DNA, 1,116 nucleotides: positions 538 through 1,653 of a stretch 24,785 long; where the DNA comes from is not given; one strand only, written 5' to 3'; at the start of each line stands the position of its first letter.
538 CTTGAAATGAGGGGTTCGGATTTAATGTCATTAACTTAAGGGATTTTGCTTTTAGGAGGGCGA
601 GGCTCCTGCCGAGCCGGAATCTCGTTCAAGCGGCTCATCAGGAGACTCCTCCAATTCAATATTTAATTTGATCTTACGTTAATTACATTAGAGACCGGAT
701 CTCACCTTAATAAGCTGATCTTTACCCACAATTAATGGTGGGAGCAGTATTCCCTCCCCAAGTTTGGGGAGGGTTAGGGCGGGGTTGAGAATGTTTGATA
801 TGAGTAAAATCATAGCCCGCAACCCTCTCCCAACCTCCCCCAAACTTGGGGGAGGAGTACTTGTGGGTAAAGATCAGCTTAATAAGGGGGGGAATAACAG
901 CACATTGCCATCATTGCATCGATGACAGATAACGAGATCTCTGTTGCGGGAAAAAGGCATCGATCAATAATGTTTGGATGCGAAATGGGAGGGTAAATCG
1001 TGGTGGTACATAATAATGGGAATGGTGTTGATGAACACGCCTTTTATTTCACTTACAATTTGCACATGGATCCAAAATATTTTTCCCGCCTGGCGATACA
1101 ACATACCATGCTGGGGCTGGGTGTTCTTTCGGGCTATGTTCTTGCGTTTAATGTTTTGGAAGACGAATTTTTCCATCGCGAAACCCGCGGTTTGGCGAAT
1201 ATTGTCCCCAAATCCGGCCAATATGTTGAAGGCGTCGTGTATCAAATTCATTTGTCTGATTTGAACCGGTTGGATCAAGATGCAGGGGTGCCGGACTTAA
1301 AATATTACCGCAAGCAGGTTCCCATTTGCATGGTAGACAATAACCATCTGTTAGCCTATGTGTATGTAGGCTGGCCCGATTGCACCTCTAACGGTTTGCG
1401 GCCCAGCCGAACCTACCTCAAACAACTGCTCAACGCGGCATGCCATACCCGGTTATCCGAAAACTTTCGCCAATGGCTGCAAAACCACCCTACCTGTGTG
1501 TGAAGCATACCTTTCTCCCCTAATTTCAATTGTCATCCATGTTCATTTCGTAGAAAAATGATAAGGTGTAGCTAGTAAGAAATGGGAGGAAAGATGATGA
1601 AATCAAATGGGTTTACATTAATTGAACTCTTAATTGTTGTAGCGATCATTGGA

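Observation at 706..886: Intact-looking MITE with perfect 17-bp TIRs and a 9-bp target-site duplication, inserted beside another MITE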

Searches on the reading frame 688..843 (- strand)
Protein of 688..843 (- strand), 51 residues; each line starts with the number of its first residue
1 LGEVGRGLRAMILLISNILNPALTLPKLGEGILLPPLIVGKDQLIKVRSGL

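Call 65: search_protein_families(library=pfam, proteins=[window:688-843:-], max_evalue=0.01)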
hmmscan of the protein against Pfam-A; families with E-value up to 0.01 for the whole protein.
window:688-843:- (51 aa): 0 families

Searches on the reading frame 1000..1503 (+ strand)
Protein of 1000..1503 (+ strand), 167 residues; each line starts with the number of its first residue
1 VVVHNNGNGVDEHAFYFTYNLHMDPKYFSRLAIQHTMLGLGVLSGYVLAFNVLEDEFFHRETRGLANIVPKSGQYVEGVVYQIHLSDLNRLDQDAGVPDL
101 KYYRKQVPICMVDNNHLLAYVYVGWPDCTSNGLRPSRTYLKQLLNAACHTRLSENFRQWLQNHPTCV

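Call 10: find_encoding_contigs(protein=window:1000-1503:+, flank=10000, max_places=10)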
Protein window:1000-1503:+ (167 aa): no gene with exactly this product is on record in the collection.

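Call 16: search_protein_families(library=pfam, proteins=[window:1000-1503:+])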
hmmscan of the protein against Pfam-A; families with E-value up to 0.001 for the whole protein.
window:1000-1503:+ (167 aa): 2 families
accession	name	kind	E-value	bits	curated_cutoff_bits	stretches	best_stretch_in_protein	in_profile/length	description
PF13772.11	AIG2_2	-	3.6e-12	47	27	1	76-160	2-83/83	AIG2-like family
PF06094.17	GGACT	-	7.5e-07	30.2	22.8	1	56-127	35-104/120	Gamma-glutamyl cyclotransferase, AIG2-like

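Call 17: find_homologous_proteins(query=window:1000-1503:+)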
Query window:1000-1503:+ (167 aa): 23 proteins with E <= 0.001 among 43 candidates.
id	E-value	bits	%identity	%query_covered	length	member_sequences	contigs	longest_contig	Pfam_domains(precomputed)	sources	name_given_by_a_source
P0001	1.0e-112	392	100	100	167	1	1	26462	PF13772.12,PF06094.18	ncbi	-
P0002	3.6e-44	169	52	93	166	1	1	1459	PF13772.12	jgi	jgi:hypothetical protein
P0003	6.8e-43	165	49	96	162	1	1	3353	PF13772.12,PF06094.18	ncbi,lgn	ncbi:MAG: gamma-glutamylcyclotransferase [Candidatus Hinthialibacter sp.]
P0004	2.9e-42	163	48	96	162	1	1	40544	PF13772.12,PF06094.18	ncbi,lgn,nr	ncbi:MAG: gamma-glutamylcyclotransferase [Candidatus Omnitrophica bacterium]|nr:gamma-glutamylcyclot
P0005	7.9e-42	161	51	93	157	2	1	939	PF13772.12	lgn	-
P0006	3.2e-41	159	52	91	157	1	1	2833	PF13772.12,PF06094.18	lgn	-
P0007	3.6e-41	159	47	95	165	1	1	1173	PF13772.12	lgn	-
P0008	3.9e-41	159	50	92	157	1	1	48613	PF13772.12,PF06094.18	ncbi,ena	-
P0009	5.3e-41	159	51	93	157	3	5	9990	PF13772.12,PF06094.18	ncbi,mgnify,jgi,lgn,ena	mgnify:FL=1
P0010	2.5e-39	153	50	90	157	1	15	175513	PF13772.12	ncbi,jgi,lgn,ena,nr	ncbi:MAG TPA: gamma-glutamylcyclotransferase [bacterium]|nr:gamma-glutamylcyclotransferase [Candidat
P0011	1.1e-38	151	50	92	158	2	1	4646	PF13772.12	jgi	jgi:AIG2 family protein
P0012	1.1e-38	151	49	92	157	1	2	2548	PF13772.12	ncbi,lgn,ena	-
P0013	2.4e-38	150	51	91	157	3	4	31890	PF13772.12,PF06094.18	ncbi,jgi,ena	-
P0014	1.7e-36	144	49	92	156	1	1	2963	PF13772.12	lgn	-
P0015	2.7e-36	143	50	90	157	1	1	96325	PF13772.12,PF06094.18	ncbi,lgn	-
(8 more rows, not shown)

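Call 18: find_encoding_contigs(protein=P0001, flank=10000, max_places=5)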
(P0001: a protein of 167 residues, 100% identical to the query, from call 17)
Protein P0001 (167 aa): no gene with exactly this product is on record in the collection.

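Call 19: list_cluster_members(proteins=[P0001])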
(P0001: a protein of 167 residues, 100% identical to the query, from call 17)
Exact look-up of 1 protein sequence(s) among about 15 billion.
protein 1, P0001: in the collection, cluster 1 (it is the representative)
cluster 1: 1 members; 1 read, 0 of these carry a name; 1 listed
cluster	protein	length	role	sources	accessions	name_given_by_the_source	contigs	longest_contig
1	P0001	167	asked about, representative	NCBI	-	-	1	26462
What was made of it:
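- Tried and rejected: The cluster look-up for P0001 gave no accession (call 19).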

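Call 50: find_encoding_contigs(protein=P0004, flank=10000, max_places=2)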
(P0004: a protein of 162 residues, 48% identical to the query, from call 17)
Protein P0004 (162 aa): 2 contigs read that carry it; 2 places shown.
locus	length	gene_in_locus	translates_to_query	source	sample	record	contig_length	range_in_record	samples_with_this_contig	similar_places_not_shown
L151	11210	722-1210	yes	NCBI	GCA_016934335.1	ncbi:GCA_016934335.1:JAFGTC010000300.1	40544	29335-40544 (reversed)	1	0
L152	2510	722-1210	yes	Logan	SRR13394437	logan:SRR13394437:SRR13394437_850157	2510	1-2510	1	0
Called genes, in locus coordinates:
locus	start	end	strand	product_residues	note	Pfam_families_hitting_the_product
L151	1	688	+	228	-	PF00263:Secretin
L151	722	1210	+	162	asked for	PF06094:GGACT (weak), PF13772:AIG2_2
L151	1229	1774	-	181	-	PF00156:Pribosyltran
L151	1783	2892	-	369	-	PF05843:Suf (faint), PF20225:DUF6584 (faint), PF25063:ARM_TT21_C (weak), PF00515:TPR_1 (faint), PF13432:TPR_16 (weak), PF14559:TPR_19 (weak), PF14559:TPR_19 (weak), PF23914:TPR_CcmH_CycH, +11 more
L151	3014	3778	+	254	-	PF02578:Cu-oxidase_4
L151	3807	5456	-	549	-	PF13231:PMT_2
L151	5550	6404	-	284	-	PF01790:LGT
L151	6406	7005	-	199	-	PF01252:Peptidase_A8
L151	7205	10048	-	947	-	PF00133:tRNA-synt_1, PF09334:tRNA-synt_1g (weak), PF13603:tRNA-synt_1_2 (weak), PF01406:tRNA-synt_1e (weak), PF08264:Anticodon_1, PF06827:zf-FPG_IleRS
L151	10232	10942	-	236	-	PF01694:Rhomboid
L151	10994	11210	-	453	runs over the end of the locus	PF02878:PGM_PMM_I, PF02879:PGM_PMM_II, PF02880:PGM_PMM_III, PF00408:PGM_PMM_IV (weak)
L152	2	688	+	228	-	PF00263:Secretin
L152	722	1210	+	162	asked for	PF06094:GGACT (weak), PF13772:AIG2_2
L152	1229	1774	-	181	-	PF00156:Pribosyltran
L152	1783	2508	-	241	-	?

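Call 51: find_encoding_contigs(protein=P0008, flank=10000, max_places=2)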
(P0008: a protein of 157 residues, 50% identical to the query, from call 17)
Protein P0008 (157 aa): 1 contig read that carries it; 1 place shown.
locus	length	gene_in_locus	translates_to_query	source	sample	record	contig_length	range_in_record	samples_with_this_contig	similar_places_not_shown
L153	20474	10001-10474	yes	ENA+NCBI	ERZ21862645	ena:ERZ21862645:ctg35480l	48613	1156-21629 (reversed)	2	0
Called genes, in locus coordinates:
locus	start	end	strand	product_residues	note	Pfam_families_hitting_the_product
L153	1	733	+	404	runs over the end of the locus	PF28597:T2SSF_N, PF00482:T2SSF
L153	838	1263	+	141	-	PF07963:N_methyl, PF08334:T2SSG, PF22434:PilW_C (weak)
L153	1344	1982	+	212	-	PF07963:N_methyl (weak)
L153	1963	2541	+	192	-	-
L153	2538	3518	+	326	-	PF07963:N_methyl (weak)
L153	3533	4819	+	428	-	PF21687:T2SSK_1st (weak)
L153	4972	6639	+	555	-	PF11104:PilM_2, PF05134:T2SSL (weak)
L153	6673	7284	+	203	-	-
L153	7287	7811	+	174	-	-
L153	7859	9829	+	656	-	PF03958:Secretin_N, PF00263:Secretin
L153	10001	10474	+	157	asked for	PF06094:GGACT (weak), PF13772:AIG2_2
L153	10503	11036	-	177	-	PF00156:Pribosyltran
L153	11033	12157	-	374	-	PF25060:ARM_TT21_2nd (faint), PF00515:TPR_1 (faint), PF07719:TPR_2 (faint), PF12895:ANAPC3 (faint), PF13174:TPR_6 (faint), PF13432:TPR_16 (weak), PF14559:TPR_19, PF13431:TPR_17 (weak), +5 more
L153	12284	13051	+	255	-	PF02578:Cu-oxidase_4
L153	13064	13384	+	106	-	-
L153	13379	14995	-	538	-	-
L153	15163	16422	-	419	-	PF01757:Acyl_transf_3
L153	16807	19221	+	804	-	PF02838:Glyco_hydro_20b (weak)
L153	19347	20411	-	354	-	PF13181:TPR_8 (faint), PF12895:ANAPC3 (faint), PF13174:TPR_6 (faint), PF13428:TPR_14 (faint), PF13431:TPR_17 (faint), PF13432:TPR_16 (faint), PF00515:TPR_1 (weak), PF07719:TPR_2 (weak), +2 more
